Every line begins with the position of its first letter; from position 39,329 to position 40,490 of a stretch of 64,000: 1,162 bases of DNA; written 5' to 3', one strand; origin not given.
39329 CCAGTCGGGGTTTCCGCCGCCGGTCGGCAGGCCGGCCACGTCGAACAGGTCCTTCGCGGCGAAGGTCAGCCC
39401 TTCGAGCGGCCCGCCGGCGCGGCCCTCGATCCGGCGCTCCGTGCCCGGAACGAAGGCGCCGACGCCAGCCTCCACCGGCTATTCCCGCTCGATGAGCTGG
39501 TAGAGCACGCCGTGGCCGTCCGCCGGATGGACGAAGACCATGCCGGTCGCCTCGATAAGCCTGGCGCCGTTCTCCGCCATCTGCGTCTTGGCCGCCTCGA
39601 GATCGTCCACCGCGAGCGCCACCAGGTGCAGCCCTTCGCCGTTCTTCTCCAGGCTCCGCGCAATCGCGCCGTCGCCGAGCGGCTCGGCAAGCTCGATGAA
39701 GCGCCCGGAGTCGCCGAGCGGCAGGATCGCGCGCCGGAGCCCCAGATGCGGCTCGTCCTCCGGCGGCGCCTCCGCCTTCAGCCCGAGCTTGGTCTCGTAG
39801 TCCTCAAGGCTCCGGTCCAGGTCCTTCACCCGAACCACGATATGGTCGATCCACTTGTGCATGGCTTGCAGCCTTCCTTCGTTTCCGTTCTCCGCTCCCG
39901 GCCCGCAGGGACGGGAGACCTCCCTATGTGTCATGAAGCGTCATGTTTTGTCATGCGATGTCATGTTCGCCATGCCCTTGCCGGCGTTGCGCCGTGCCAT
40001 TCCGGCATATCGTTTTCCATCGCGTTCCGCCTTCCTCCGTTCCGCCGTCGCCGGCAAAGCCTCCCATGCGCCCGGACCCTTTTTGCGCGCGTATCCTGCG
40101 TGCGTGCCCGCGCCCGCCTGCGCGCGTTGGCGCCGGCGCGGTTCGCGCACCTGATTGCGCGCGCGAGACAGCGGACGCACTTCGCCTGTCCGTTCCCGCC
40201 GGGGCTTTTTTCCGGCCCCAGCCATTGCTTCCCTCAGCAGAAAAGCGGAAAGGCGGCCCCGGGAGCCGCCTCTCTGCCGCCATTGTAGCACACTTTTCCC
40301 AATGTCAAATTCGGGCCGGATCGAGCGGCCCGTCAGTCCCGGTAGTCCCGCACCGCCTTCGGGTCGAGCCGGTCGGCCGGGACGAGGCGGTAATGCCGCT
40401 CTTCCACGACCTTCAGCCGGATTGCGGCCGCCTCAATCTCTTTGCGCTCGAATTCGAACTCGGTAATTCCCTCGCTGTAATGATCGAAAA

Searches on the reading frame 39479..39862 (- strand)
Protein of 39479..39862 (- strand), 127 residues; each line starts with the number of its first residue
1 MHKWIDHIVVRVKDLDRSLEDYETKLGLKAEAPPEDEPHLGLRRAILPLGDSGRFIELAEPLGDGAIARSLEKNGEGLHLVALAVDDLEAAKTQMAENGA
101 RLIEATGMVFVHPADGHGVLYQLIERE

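Call 54: find_encoding_contigs(protein=window:39479-39862:-, flank=3000, max_places=6)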
Protein window:39479-39862:- (127 aa): 1 contig read that carries it; 1 place shown.
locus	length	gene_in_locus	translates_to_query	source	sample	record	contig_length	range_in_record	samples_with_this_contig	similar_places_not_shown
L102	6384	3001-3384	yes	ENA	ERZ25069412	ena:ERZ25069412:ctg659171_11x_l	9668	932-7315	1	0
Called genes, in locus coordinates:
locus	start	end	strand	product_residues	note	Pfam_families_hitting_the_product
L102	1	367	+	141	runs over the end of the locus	PF03852:Vsr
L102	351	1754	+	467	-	PF00145:DNA_methylase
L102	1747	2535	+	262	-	-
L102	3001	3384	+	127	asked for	PF00903:Glyoxalase, PF13468:Glyoxalase_3, PF13669:Glyoxalase_4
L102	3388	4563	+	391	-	PF01425:Amidase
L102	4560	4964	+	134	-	PF11533:AtzH-like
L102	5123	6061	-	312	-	PF02826:2-Hacid_dh_C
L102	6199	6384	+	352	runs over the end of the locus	PF01636:APH, PF02958:EcKL (faint)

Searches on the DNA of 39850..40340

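Call 40: search_rna_families(source=window, start=39850, end=40340, threshold=evalue, max_evalue=10)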
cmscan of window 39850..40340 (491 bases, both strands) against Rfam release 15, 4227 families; matches with E-value up to 10: 8.
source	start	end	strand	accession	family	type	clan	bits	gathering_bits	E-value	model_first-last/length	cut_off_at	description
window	40195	40284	-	RF02133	HOXB13-AS1_2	Gene; lncRNA;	-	15.4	40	0.37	1-81/81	no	HOXB13 antisense RNA 1 conserved region 2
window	40247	40279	-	RF02880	MH_s15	Gene; sRNA;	-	15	123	0.16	14-48/277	no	Mesorhizobail RNA 15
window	40105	40168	+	RF01553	TB9Cs1H3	Gene; snRNA; snoRNA; HACA-box;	-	14.5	35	2.6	1-65/65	no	Trypanosomatid snoRNA TB9Cs1H3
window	40234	40292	-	RF00771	mir-185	Gene; miRNA;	-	14.4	60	10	1-79/79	no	mir-185 microRNA precursor family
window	40119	40168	+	RF01547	TB6Cs1H3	Gene; snRNA; snoRNA; HACA-box;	-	14.2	40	6.1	1-64/64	no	Trypanosomatid snoRNA TB6Cs1H3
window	40142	40212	+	RF02837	anti-hemB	Gene; sRNA;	-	11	49.5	9.2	1-81/81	no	Burkholderia RNA 7 (anti-hemB)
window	40186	40300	-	RF01953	SOX2OT_exon3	Gene; lncRNA;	-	10.1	70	1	162-276/276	no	SOX2 overlapping transcript exon 3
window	40154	40340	+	RF02042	HOTTIP_3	Gene; lncRNA;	-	8.3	50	1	1-198/353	3'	HOXA transcript at the distal tip, conserved region 3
